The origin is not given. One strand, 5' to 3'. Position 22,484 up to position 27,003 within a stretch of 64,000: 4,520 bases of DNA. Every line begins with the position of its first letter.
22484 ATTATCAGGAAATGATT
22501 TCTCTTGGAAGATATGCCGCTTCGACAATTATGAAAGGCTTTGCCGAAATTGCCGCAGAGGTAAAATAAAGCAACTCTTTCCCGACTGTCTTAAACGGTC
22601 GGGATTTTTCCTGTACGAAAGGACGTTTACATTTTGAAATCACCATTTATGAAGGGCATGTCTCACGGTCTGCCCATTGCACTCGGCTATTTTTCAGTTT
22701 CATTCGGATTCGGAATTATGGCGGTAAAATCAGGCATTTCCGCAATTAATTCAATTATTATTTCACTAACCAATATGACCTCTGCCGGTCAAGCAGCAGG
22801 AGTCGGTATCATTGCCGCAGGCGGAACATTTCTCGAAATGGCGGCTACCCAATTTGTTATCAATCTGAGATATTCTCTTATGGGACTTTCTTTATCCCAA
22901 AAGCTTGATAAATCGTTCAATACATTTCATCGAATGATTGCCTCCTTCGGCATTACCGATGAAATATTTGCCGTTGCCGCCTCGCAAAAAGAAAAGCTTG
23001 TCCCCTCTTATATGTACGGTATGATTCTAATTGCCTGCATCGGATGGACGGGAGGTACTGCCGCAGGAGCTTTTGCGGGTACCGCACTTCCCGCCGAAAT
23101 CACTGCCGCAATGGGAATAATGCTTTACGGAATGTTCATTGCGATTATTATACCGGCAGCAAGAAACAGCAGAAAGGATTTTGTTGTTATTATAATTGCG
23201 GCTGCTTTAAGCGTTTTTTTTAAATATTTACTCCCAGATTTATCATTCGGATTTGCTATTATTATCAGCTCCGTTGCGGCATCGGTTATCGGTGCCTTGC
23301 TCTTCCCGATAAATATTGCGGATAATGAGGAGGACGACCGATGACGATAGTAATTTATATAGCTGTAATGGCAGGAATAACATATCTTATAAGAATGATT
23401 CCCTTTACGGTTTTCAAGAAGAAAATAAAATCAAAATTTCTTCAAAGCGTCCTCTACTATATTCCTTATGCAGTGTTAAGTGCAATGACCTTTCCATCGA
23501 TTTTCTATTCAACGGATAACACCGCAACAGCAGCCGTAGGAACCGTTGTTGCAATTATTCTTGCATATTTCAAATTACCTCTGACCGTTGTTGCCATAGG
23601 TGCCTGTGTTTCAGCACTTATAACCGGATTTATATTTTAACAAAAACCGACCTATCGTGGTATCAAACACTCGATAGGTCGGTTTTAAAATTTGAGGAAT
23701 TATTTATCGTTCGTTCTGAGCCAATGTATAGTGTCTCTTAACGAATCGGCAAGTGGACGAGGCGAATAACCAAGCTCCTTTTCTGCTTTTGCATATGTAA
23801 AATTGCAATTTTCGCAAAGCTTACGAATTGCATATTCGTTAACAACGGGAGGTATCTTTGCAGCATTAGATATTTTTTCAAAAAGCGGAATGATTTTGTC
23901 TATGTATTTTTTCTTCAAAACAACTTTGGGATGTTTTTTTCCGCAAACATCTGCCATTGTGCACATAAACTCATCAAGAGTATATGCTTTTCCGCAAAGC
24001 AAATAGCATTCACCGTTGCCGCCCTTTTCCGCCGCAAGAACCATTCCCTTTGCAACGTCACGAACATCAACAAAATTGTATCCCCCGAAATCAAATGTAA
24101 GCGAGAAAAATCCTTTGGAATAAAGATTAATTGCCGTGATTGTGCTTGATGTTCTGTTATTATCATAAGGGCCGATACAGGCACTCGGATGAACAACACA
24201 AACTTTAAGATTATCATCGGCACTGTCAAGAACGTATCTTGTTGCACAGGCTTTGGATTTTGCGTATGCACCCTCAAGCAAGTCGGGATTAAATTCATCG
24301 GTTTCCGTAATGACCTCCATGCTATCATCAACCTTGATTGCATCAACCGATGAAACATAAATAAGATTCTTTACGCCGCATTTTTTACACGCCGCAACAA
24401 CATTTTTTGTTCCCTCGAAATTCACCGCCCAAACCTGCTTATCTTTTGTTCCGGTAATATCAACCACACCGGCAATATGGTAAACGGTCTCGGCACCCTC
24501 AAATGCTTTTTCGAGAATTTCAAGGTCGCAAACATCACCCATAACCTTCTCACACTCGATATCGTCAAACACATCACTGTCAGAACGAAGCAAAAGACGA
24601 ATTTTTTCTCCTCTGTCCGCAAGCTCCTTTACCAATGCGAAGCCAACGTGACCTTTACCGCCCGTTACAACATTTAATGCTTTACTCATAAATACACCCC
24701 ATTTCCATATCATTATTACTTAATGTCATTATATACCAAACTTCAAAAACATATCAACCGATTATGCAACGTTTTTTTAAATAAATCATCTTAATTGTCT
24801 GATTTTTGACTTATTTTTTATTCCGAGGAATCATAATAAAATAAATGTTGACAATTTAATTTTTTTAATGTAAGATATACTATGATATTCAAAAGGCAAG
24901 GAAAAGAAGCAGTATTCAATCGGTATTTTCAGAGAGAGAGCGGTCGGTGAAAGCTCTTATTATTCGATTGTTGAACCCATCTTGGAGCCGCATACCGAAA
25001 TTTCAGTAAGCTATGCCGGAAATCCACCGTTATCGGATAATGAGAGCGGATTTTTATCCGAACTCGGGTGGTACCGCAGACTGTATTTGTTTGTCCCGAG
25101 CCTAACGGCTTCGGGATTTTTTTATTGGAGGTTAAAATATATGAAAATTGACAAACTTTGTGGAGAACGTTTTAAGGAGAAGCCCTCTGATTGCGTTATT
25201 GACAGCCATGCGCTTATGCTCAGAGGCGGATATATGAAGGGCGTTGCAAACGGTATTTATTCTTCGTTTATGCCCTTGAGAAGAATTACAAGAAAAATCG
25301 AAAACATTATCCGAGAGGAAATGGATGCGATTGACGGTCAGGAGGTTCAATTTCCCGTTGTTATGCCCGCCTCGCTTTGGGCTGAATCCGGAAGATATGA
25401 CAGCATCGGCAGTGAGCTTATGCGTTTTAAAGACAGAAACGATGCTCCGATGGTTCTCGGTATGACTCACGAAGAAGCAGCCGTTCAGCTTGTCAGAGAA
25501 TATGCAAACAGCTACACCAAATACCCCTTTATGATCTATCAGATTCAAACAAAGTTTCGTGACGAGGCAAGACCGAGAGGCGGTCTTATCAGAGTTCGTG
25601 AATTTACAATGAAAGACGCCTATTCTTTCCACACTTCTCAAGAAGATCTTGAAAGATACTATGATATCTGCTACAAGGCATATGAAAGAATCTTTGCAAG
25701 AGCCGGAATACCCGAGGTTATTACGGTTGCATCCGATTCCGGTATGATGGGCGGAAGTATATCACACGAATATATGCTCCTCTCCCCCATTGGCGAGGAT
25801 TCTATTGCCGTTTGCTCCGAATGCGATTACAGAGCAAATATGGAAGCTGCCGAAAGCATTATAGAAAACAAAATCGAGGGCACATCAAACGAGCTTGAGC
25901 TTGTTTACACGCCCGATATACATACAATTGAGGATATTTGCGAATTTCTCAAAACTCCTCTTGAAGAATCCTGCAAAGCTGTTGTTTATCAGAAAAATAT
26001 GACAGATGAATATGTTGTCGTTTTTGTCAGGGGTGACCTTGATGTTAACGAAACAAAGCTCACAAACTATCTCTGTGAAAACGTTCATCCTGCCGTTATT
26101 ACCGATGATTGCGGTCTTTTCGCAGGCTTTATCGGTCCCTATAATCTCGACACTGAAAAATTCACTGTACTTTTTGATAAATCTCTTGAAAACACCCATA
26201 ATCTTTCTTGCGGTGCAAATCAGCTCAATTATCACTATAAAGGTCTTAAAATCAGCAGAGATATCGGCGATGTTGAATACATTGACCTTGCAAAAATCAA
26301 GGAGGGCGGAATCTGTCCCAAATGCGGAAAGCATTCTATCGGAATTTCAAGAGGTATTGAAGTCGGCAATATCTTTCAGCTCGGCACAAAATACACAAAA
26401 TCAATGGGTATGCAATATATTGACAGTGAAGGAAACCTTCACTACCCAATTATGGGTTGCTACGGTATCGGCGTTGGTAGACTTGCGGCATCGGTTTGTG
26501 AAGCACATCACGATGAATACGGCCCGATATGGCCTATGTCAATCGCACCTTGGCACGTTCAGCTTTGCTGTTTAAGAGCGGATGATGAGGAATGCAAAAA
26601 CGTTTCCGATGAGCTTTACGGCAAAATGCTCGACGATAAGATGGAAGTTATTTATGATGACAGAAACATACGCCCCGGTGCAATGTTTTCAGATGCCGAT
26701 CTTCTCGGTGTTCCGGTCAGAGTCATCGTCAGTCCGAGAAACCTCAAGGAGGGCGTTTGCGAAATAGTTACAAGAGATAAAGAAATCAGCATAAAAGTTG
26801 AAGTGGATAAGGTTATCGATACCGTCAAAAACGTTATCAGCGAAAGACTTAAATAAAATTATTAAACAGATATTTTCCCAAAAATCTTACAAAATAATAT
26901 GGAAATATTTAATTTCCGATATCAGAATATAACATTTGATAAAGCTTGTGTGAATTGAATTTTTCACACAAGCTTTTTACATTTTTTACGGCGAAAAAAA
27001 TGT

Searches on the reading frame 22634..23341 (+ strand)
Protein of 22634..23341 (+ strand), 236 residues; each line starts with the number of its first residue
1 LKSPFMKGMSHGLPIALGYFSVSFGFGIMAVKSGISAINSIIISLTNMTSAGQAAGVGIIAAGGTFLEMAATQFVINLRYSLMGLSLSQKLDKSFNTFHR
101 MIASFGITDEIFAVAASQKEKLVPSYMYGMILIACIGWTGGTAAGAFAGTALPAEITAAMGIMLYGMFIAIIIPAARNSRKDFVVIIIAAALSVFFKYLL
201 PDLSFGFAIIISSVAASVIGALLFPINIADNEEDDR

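Call 7: search_protein_families(library=ncbifam, proteins=[window:22634-23341:+])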
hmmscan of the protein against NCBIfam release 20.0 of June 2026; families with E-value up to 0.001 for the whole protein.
window:22634-23341:+ (236 aa): 1 family
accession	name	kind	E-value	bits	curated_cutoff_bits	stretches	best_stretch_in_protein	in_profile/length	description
TIGR00346.1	azlC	equivalog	1.6e-08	35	332.35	1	8-195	5-191/221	azaleucine resistance protein AzlC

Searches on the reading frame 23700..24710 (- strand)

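Call 7: search_protein_families(library=ncbifam, proteins=[window:23700-24710:-])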
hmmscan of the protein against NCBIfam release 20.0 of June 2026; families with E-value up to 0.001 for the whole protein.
window:23700-24710:- (336 aa): 23 families
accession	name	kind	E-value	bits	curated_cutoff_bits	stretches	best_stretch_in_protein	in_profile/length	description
TIGR03466.1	HpnA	hypoth_equivalog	5.1e-67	226.1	367.65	1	14-335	4-325/327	hopanoid-associated sugar epimerase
NF052578.1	StrlDmthSdmBMthl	equivalog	3.1e-51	175.1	600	1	14-333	4-324/328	sterol demethylase protein SdmB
NF042423.1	oxyalk_red_Shew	equivalog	2e-26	92.8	580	1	14-185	12-181/331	2-alkyl-3-oxoalkanoate reductase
NF042422.1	oxyalk_red_OleD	equivalog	4.6e-25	88.7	580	1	14-185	4-175/329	2-alkyl-3-oxoalkanoate reductase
TIGR01746.1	Thioester-redct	subfamily_domain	2.3e-13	50.2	213.35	1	71-188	87-206/371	thioester reductase domain-containing protein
TIGR04180.1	EDH_00030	hypoth_equivalog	2.6e-13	49.7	475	1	14-192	2-190/297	NAD-dependent 4,6-dehydratase LegB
NF041293.1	G6PDh_Azf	equivalog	1.1e-12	47.9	400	1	14-129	6-123/252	NAD-dependent glucose-6-phosphate dehydrogenase Azf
TIGR02197.1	heptose_epim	equivalog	4.5e-12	45.8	274.6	1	14-260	2-264/316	ADP-glyceromanno-heptose 6-epimerase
TIGR01179.1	galE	equivalog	5e-12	45.3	262.3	1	14-173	3-171/332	UDP-glucose 4-epimerase GalE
NF005539.0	PRK07201.1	equivalog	2.1e-11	43.3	549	1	14-258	4-268/657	SDR family oxidoreductase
NF043036.1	ErythonDh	equivalog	5.8e-11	42.2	325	1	14-162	4-162/321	D-erythronate dehydrogenase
TIGR01181.1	dTDP_gluc_dehyt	equivalog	1.1e-10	41.1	365.1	1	14-258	3-263/321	dTDP-glucose 4,6-dehydratase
TIGR01214.1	rmlD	equivalog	1.6e-08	34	224.05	1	14-167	3-142/285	dTDP-4-dehydrorhamnose reductase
NF058621.1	DiazavRedAvaA7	equivalog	4.6e-08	33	400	1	14-264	4-256/304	3-diazoavenalumate denitrifying reductase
NF004520.0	PRK05865.1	equivalog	1.4e-07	29.8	1509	1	14-130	4-112/854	sugar epimerase family protein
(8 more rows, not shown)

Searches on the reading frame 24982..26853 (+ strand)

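Call 7: search_protein_families(library=ncbifam, proteins=[window:24982-26853:+])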
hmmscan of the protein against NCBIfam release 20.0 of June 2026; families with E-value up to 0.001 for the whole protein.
window:24982-26853:+ (624 aa): 10 families
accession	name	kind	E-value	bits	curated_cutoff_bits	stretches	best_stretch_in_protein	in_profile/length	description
NF006625.0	PRK09194.1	equivalog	9.2e-197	655.3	558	1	54-616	1-559/559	proline--tRNA ligase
TIGR00409.1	proS_fam_II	equivalog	1.8e-164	548.8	306.7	1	63-614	10-564/568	proline--tRNA ligase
NF008979.1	PRK12325.1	exception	3.1e-128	428.4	550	2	62-310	9-255/437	proline--tRNA ligase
TIGR00408.1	proS_fam_I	equivalog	7.9e-41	140.4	437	2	457-621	217-383/475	proline--tRNA ligase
TIGR00418.1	thrS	equivalog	1.7e-20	73.5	383.65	2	100-236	201-341/565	threonine--tRNA ligase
NF003211.1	PRK04173.1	equivalog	2.6e-14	52.9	312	2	177-244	184-250/454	glycine--tRNA ligase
TIGR00389.1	glyS_dimeric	equivalog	7.1e-12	44.6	243.3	1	179-229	180-230/565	glycine--tRNA ligase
NF003068.0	PRK03991.1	equivalog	2.3e-11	42.8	484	1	464-618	434-591/613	threonine--tRNA ligase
TIGR00442.1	hisS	equivalog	3.5e-08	32.8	286.75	1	101-300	15-210/406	histidine--tRNA ligase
NF011484.0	PRK14894.1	equivalog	6.5e-05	21.3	1050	0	171-217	154-200/539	glycine--tRNA ligase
